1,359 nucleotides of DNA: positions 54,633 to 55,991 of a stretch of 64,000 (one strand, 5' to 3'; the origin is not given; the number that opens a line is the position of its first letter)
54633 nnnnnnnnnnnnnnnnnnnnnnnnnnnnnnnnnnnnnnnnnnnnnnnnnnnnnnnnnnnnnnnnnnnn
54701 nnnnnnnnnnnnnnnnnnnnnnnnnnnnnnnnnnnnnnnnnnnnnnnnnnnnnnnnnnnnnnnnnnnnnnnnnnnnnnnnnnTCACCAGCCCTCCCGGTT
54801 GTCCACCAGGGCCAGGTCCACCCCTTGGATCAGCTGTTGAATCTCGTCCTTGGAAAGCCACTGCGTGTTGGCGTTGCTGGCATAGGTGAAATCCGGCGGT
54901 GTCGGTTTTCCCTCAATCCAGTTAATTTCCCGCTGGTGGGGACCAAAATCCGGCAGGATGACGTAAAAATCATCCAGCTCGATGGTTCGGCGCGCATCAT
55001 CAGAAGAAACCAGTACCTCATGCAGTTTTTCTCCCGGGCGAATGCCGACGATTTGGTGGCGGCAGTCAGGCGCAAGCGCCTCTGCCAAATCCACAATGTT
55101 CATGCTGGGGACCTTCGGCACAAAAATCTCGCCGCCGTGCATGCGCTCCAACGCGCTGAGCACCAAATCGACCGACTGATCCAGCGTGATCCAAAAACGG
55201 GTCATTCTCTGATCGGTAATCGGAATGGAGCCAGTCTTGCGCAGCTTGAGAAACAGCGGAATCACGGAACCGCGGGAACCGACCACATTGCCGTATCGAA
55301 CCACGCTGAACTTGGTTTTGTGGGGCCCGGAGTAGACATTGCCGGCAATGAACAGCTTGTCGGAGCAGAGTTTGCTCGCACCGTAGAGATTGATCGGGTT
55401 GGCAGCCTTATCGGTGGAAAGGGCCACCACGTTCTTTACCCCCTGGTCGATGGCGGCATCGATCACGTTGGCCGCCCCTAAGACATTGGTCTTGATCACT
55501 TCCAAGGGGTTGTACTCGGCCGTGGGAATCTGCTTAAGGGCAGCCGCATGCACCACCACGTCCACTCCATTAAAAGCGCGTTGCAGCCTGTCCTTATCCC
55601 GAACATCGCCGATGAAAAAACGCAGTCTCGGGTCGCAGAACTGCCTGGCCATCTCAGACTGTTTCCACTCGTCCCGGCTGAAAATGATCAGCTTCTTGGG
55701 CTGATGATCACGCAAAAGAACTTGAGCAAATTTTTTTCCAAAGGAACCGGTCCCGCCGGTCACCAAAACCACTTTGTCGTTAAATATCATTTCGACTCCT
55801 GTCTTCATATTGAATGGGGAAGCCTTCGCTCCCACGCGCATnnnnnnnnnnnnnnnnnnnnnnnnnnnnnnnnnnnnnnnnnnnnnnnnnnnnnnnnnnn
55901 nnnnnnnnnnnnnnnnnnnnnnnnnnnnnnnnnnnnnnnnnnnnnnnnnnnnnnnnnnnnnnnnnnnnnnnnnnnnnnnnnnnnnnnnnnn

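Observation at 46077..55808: Pseudaminic-acid-like core with substitutions: formyltransferase in place of PseH, CyTase-aminotransferase fusion beside a Gfo/Idh/MocA oxidoreductase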

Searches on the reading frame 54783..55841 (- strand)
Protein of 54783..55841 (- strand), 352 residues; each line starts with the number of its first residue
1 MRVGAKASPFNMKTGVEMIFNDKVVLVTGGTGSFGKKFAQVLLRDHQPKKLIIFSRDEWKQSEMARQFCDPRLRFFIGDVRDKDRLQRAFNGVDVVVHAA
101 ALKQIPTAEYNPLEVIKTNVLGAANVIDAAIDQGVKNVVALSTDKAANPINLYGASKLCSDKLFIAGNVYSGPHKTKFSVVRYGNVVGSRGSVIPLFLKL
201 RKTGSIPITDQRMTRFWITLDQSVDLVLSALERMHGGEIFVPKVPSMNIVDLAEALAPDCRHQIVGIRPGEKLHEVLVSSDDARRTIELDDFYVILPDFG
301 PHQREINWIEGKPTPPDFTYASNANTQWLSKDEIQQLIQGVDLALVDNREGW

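Call 3: search_protein_families(library=pfam, proteins=[window:54783-55841:-])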
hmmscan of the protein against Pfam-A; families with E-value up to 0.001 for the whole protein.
window:54783-55841:- (352 aa): 11 families
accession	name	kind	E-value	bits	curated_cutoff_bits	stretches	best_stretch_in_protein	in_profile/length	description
PF02719.21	Polysacc_synt_2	-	1.6e-102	343.1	20.2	1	25-295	1-291/293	Polysaccharide biosynthesis protein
PF01370.27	Epimerase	-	1.9e-25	90.1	20.9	1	25-239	1-236/240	NAD dependent epimerase/dehydratase family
PF01073.25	3Beta_HSD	-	1.6e-16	60.6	22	1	26-149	1-122/280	3-beta hydroxysteroid dehydrogenase/isomerase family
PF16363.11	GDP_Man_Dehyd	-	5.8e-15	56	27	1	26-144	1-130/332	GDP-mannose 4,6 dehydratase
PF13460.12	NAD_binding_10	-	7e-12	46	27.2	1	29-147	1-102/184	NAD(P)H-binding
PF05368.20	NmrA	-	6.8e-10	39.5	27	1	22-139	2-103/298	NmrA-like family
PF04321.23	RmlD_sub_bind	-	6.3e-09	35.8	27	1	25-190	3-155/287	RmlD substrate binding domain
PF00106.31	adh_short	-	7.1e-08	32.6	26.6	1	23-172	1-168/195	short chain dehydrogenase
PF07993.18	NAD_binding_4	-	1.3e-07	31.5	20.1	1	27-149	1-142/258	Male sterility protein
PF08659.16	KR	-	1.4e-06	28.8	22.6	1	25-103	3-92/180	KR domain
PF03435.24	Sacchrp_dh_NADP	-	1.9e-05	25.4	25.1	1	25-100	1-76/129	Saccharopine dehydrogenase NADP binding domain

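Call 4: search_protein_families(library=ncbifam, proteins=[window:54783-55841:-])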
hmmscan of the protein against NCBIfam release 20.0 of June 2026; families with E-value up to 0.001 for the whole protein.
window:54783-55841:- (352 aa): 40 families (the best 25 are shown)
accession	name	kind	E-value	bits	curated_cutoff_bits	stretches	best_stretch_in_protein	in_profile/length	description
TIGR03589.1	PseB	equivalog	1.6e-155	516.9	407.75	1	20-337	2-323/324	UDP-N-acetylglucosamine 4,6-dehydratase (inverting)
TIGR04130.1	FnlA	equivalog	1.9e-80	270.3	730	1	19-335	1-322/337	UDP-N-acetylglucosamine 4,6-dehydratase/5-epimerase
TIGR04180.1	EDH_00030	hypoth_equivalog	1.2e-18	67.2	475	1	25-145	1-123/297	NAD-dependent 4,6-dehydratase LegB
TIGR01179.1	galE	equivalog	2.1e-14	53.1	262.3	1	25-190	2-180/332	UDP-glucose 4-epimerase GalE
TIGR03466.1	HpnA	hypoth_equivalog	1.2e-13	50.7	367.65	1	24-143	2-113/327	hopanoid-associated sugar epimerase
TIGR01181.1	dTDP_gluc_dehyt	equivalog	3.2e-13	49.4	365.1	1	25-146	2-128/321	dTDP-glucose 4,6-dehydratase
NF041293.1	G6PDh_Azf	equivalog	6e-13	48.8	400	1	22-146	2-118/252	NAD-dependent glucose-6-phosphate dehydrogenase Azf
TIGR02197.1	heptose_epim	equivalog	4.7e-12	45.7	274.6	1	25-190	1-174/316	ADP-glyceromanno-heptose 6-epimerase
TIGR02622.1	CDP_4_6_dhtase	equivalog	1e-11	44.6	278.45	1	19-147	1-133/352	CDP-glucose 4,6-dehydratase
NF007956.0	PRK10675.1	subfamily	6.8e-10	38.6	394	1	25-143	3-124/338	UDP-glucose 4-epimerase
NF042422.1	oxyalk_red_OleD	equivalog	2.2e-09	37.1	580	1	25-144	3-111/329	2-alkyl-3-oxoalkanoate reductase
TIGR01214.1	rmlD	equivalog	3.1e-09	36.4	224.05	1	25-161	2-132/285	dTDP-4-dehydrorhamnose reductase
NF052578.1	StrlDmthSdmBMthl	equivalog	3.5e-09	36.8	600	1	25-156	3-125/328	sterol demethylase protein SdmB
NF050030.1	thlkprotThyD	equivalog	8.1e-09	35.1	400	1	25-245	3-234/305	thylakoid membrane protein ThyD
NF042423.1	oxyalk_red_Shew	equivalog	1.2e-08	34.4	580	1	23-144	9-119/331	2-alkyl-3-oxoalkanoate reductase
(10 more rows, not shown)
